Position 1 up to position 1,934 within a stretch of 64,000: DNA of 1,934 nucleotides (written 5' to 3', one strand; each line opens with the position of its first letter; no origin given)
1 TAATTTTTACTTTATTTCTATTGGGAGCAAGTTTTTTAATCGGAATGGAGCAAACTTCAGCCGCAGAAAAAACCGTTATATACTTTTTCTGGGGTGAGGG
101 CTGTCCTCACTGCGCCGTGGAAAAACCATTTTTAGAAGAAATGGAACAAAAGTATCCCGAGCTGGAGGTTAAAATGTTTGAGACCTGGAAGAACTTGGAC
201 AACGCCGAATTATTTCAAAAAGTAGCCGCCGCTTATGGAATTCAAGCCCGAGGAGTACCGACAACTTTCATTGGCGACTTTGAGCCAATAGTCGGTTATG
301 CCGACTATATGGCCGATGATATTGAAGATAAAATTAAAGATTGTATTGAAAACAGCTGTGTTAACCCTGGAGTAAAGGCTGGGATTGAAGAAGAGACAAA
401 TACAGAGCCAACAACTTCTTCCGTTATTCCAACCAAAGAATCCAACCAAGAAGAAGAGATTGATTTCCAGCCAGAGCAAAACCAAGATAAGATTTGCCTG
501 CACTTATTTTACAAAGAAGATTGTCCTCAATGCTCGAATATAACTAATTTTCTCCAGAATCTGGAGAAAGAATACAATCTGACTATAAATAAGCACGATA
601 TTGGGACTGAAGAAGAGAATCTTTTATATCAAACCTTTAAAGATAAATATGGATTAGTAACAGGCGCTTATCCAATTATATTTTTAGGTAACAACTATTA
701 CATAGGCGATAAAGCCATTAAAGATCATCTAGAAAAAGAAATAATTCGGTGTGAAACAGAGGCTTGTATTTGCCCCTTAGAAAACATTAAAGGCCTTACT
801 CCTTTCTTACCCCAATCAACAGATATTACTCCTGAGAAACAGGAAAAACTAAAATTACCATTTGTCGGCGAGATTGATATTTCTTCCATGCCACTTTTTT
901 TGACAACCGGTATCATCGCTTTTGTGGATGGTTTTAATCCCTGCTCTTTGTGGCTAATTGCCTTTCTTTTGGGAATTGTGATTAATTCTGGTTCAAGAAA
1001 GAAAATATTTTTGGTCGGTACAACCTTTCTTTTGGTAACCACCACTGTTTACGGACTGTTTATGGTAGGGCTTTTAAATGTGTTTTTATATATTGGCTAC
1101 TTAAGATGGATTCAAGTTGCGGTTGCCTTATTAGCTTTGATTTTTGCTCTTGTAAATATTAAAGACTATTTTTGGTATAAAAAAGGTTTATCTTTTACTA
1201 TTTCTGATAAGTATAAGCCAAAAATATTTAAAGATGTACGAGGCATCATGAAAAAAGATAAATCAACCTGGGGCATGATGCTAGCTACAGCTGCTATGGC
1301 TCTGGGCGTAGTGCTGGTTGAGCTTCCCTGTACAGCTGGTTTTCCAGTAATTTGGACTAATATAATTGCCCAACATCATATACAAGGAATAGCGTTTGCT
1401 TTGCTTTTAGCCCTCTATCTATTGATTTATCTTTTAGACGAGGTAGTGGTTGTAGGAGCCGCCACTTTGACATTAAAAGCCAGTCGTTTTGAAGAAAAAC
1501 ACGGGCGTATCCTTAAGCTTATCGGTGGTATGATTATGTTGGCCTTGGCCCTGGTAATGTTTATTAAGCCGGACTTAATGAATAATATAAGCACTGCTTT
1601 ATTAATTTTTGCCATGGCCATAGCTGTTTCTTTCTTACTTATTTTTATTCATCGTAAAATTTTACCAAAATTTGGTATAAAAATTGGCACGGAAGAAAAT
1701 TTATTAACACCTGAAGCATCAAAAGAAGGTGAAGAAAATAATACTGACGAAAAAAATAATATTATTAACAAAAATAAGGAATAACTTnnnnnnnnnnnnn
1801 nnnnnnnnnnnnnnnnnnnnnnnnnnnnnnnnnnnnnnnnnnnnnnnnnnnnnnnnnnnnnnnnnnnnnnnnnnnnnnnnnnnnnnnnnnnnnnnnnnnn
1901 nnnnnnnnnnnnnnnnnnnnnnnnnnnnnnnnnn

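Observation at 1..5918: Seven-gene operon coupling lipoyl-GcvH biogenesis to thioredoxin/DsbD-type envelope thiol redox proteins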

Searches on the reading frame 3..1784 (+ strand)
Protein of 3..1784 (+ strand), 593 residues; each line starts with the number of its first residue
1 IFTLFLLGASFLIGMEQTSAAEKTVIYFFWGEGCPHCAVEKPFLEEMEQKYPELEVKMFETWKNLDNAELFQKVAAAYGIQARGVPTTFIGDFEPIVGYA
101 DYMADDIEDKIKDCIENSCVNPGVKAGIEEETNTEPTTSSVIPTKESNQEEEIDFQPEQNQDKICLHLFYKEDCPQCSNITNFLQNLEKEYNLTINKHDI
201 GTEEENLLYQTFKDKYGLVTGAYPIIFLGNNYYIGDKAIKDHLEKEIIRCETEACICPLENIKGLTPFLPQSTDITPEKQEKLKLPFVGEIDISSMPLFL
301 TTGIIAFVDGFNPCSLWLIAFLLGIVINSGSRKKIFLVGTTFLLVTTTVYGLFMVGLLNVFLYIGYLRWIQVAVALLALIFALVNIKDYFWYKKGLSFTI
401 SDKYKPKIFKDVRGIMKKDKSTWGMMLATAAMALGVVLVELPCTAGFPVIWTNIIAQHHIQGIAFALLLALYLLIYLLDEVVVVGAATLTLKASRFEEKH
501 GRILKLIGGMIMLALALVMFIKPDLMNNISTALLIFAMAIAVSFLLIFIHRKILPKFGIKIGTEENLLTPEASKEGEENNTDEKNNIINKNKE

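Call 4: search_protein_families(library=pfam, proteins=[window:21-1784:+], max_evalue=0.01)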
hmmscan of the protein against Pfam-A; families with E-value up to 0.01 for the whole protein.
window:21-1784:+ (587 aa): 9 families
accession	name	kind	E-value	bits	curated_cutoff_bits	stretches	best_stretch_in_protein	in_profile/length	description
PF13728.12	TraF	-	3.3e-10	40.6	23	1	125-190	98-163/224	F plasmid transfer operon protein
PF00085.26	Thioredoxin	-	1.4e-07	31.9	23.5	1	14-82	16-76/103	Thioredoxin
PF13098.12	Thioredoxin_2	-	2.5e-07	31.4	27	1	15-94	4-95/104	Thioredoxin-like domain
PF00462.30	Glutaredoxin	-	7.3e-07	29.7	22.9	0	20-86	2-57/60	Glutaredoxin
PF05768.20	Glrx-like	-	3.3e-06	27.8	26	1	160-212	2-48/77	Glutaredoxin-like domain (DUF836)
PF08534.16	Redoxin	-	3.5e-06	27.3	26.6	1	15-71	27-83/148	Redoxin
PF13905.12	Thioredoxin_8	-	4.6e-05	24.1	27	0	17-46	2-31/94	Thioredoxin-like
PF00578.27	AhpC-TSA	-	0.0015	18.9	26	0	16-55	25-65/124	AhpC/TSA family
PF01323.26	DSBA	-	0.0099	16.1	25.6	0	63-87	151-175/191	DSBA-like thioredoxin domain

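Call 9: search_protein_families(library=ncbifam, proteins=[window:21-1784:+], max_evalue=0.001)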
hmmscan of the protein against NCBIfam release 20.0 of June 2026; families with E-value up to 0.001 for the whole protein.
window:21-1784:+ (587 aa): 9 families
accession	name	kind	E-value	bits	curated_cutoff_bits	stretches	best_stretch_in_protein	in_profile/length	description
NF047697.1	ThioredTrxAClost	equivalog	4.7e-07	29.9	140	0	14-51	15-51/105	thioredoxin TrxA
TIGR01068.1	thioredoxin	equivalog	6.4e-07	29.5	96.8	0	12-81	10-71/101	thioredoxin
TIGR02740.1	TraF-like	hypoth_equivalog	2.1e-06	27.2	232.25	0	15-45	169-198/276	TraF-like protein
TIGR02738.1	TrbB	equivalog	3.7e-06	26.7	132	0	143-189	43-83/153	type-F conjugative transfer system pilin assembly thiol-disulfide isomerase TrbB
TIGR02196.1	GlrX_YruB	hypoth_equivalog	9.1e-06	26.1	88.55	0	26-94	8-65/74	glutaredoxin-like protein, YruB-family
TIGR02181.1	GRX_bact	equivalog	1.3e-05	25.3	90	0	25-104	6-75/80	glutaredoxin 3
NF040730.1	CxCC_doxin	equivalog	0.00048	19.8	65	0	27-61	10-45/83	thioredoxin-like (seleno)protein SaoT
NF006898.0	PRK09381.1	equivalog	0.00058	20.2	138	0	15-83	20-80/109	thioredoxin TrxA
TIGR00411.1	redox_disulf_1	equivalog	0.00064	19.7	92.75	0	23-95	6-70/82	MJ0307 family thioredoxin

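Call 13: find_homologous_proteins(query=window:3-1784:+, max_evalue=0.001)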
Query window:3-1784:+ (593 aa): 2619 proteins with E <= 0.001 among 8000 candidates; the best 120 are listed.
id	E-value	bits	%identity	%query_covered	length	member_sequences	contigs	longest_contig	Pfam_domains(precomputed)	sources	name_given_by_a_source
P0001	0.0e+0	1344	100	100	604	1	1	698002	PF00462.31,PF13728.13,PF00085.27,PF08534.17,PF13098.14,PF05768.21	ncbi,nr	ncbi:MAG: conjugal transfer protein TraF [Patescibacteria group bacterium]|nr:conjugal transfer prot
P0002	0.0e+0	1177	87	100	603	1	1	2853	PF00462.31,PF13728.13,PF00085.27,PF13098.14,PF05768.21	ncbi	-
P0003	0.0e+0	1167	86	100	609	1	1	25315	PF00462.31,PF13728.13,PF00085.27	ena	-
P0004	0.0e+0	1157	87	100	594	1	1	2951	PF00462.31,PF13728.13,PF00085.27,PF08534.17,PF13905.13,PF13098.14,PF05768.21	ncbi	-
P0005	0.0e+0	1121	82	100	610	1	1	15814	PF00462.31,PF13728.13,PF00085.27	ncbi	-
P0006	0.0e+0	1104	80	100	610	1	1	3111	PF00462.31,PF13728.13,PF00085.27,PF08534.17,PF13098.14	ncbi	-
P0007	0.0e+0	1094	81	98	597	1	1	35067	PF00462.31,PF13728.13,PF00085.27,PF13098.14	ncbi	-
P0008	8.5e-279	944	72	96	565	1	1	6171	PF00462.31,PF00085.27,PF05768.21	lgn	-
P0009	1.7e-260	884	65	95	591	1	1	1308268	PF00462.31,PF13728.13,PF00085.27,PF13098.14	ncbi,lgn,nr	ncbi:MAG: hypothetical protein U5L10_00375 [Candidatus Moranbacteria bacterium]|nr:hypothetical prot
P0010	1.1e-252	858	62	100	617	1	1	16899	PF13098.14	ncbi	-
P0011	5.8e-251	852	64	97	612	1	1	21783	PF00462.31,PF13728.13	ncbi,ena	-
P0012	1.5e-248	844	60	98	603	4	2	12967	PF00462.31,PF13728.13,PF00085.27,PF13098.14,PF05768.21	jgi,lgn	jgi:thiol-disulfide isomerase/thioredoxin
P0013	6.5e-248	842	63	96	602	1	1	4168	PF00462.31,PF13098.14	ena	-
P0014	1.4e-238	812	62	94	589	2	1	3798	PF00462.31,PF13098.14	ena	-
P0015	2.5e-237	807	59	98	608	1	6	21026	PF00462.31,PF13728.13,PF00085.27,PF13098.14,PF05768.21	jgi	jgi:thiol-disulfide isomerase/thioredoxin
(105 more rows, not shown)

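Call 14: find_encoding_contigs(protein=P0001, flank=10000, max_places=3)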
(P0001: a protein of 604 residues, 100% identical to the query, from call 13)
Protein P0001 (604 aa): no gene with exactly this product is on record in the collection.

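Call 16: find_related_loci(query=A1, collection=genome_contigs, flank=10000)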
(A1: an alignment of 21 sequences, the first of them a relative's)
Query A1 (604 aa) in genome_contigs; peptide patterns used: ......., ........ (x = any residue, [..] = any of these).
600 stretches matched a pattern (row limit reached: there are more); 562 encode a relative of the query (tblastn E <= 1e-3); the best 80 are kept; 80 distinct loci.
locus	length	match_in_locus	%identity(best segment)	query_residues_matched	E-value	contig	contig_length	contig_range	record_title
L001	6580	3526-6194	63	20-603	0e+0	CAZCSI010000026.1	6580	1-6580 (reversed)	MAG TPA_asm: uncultured Candidatus Saccharibacteria bacterium isolate SRP141376_co1_38 genome assembly, contig: NODE_196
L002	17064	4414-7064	65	21-588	0e+0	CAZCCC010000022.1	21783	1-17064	MAG TPA_asm: uncultured Gammaproteobacteria bacterium isolate SRP241326_co3_326 genome assembly, contig: NODE_3320_lengt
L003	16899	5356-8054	62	6-601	0e+0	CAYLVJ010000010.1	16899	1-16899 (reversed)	MAG TPA_asm: uncultured Candidatus Saccharibacteria bacterium isolate SRP141376_co2_225 genome assembly, contig: NODE_68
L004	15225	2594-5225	81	24-604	0e+0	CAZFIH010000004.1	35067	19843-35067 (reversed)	MAG TPA_asm: uncultured Bdellovibrionales bacterium isolate SRP141376_co2_5 genome assembly, contig: NODE_2689_length_35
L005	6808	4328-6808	56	23-604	0e+0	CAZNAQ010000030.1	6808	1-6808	MAG TPA_asm: uncultured Gammaproteobacteria bacterium isolate binchicken_co32_252 genome assembly, contig: NODE_20189_le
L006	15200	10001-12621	56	1-590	0e+0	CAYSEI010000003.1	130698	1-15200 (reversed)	MAG TPA_asm: uncultured Pseudomonadales bacterium isolate SRP141376_co2_362 genome assembly, contig: NODE_310_length_130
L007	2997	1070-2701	56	1-574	0e+0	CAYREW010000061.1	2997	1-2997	MAG TPA_asm: uncultured Candidatus Saccharibacteria bacterium isolate SRP141376_co2_233 genome assembly, contig: NODE_49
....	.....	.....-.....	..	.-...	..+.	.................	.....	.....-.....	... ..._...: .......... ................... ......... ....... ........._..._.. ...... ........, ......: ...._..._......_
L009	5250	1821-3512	54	16-597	0e+0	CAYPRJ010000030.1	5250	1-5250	MAG TPA_asm: Candidatus Woesearchaeota archaeon isolate SRP141376_co1_231 genome assembly, contig: NODE_25437_length_525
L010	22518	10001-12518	50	2-578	0e+0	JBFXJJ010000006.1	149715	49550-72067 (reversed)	MAG: Alphaproteobacteria bacterium isolate CA_2019_TPIn_49 NODE_391_length_149715_cov_7.384215_TPIn, whole genome shotgu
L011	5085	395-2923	50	33-604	0e+0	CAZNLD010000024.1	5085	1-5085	MAG TPA_asm: Candidatus Undinarchaeota archaeon isolate SRP141376_co1_318 genome assembly, contig: NODE_26355_length_508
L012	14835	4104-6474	52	30-561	0e+0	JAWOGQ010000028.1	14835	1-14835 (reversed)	MAG: Candidatus Woesearchaeota archaeon isolate BLK6-3.bin.78 k191_432958, whole genome shotgun sequence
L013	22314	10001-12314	54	19-604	1e-178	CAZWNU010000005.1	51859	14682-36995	MAG TPA_asm: uncultured Gammaproteobacteria bacterium isolate binchicken_co32_477 genome assembly, contig: NODE_623_leng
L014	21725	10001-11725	49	4-576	8e-174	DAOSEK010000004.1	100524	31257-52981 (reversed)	MAG TPA_asm: Candidatus Woesearchaeota archaeon isolate AMR_MDS_1807 NODE_159_length_100524_cov_8.310593, whole genome s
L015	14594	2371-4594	62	34-588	1e-172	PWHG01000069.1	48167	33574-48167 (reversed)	MAG: Candidatus Falkowbacteria bacterium isolate T1Sed10_134 T1-Sed10-C413, whole genome shotgun sequence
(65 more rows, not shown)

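Call 39: predict_structure(alignment_id=A1)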
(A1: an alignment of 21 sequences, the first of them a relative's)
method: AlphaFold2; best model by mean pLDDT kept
length: 604 residues; sequences in the alignment: 21
mean_pLDDT: 72.8   pTM: 0.48
mean pLDDT of the five models: 72.8, 71.8, 71.2, 70.7, 67.9
residues with pLDDT >= 90: 90; 70-90: 290; 50-70: 131; < 50: 93
segments of 3 or more residues with pLDDT < 50: 22-32, 143-172, 275-282, 296-298, 405-411, 576-604
pLDDT, mean of each block of 10 residues (from residue 1): 61 67 37 80 89 96 95 90 91 89 92 92 91 88 40 35 31 73 82 87 86 77 70 79 79 85 77 48 59 53 65 84 73 66 78 89 79 60 78 83 53 57 65 81 83 74 67 80 91 80 56 77 85 72 78 89 82 50 39 45 42
secondary structure, 60 per line:
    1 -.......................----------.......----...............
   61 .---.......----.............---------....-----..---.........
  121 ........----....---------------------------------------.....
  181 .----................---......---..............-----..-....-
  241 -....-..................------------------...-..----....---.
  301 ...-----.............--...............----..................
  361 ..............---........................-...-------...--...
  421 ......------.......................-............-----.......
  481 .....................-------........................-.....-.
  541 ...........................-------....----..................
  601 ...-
elements in order: H2-24 E35-41 H46-61 E65-71 H76-88 E98-101 H112-128 H133-136 E176-181 H186-201 E205-210 H214-227 E236-239 E242-245 H247-264 E293-296 E300-303 H309-321 H324-338 H343-374 H378-401 H418-426 H433-455 H457-468 H474-501 H509-532 H534-538 H540-567 H575-578 H583-603

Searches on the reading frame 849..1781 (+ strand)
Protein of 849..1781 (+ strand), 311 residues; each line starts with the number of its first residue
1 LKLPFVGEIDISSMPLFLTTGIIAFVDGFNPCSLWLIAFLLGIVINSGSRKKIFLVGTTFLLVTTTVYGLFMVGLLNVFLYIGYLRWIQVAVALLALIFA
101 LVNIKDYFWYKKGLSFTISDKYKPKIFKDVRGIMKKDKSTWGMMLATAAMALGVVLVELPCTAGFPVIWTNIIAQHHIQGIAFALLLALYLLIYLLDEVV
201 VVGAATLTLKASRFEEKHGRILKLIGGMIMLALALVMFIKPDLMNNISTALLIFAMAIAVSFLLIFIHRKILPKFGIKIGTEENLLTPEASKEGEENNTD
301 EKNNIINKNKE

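Call 8: search_protein_families(library=pfam, proteins=[window:849-1781:+], max_evalue=10)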
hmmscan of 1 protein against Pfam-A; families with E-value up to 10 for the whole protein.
seq(311 aa): 2 families
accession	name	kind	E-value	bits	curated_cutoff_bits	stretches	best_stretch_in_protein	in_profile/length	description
PF02656.20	DUF202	-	0.061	14.2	23.4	1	84-156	10-54/68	Domain of unknown function (DUF202)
PF07695.17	7TMR-DISM_7TM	-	3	8.1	29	1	163-267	51-145/205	7TM diverse intracellular signalling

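Call 61: predict_structure(alignment_id=A3)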
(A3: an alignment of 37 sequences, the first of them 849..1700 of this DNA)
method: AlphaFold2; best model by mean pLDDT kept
length: 284 residues; sequences in the alignment: 37
mean_pLDDT: 76.8   pTM: 0.73
mean pLDDT of the five models: 76.8, 75.3, 73.1, 72.2, 70.9
residues with pLDDT >= 90: 26; 70-90: 182; 50-70: 66; < 50: 10
segments of 3 or more residues with pLDDT < 50: 111-117
pLDDT, mean of each block of 10 residues (from residue 1): 58 80 85 73 69 84 90 71 66 84 80 48 61 69 84 80 78 83 92 91 76 63 85 87 74 87 89 77 45
secondary structure, 60 per line:
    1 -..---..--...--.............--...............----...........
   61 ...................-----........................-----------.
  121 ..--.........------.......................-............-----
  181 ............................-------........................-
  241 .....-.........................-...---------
elements in order: H16-28 H31-45 H50-79 H85-108 H125-133 H140-162 H164-175 H181-208 H216-239 H241-245 H247-271
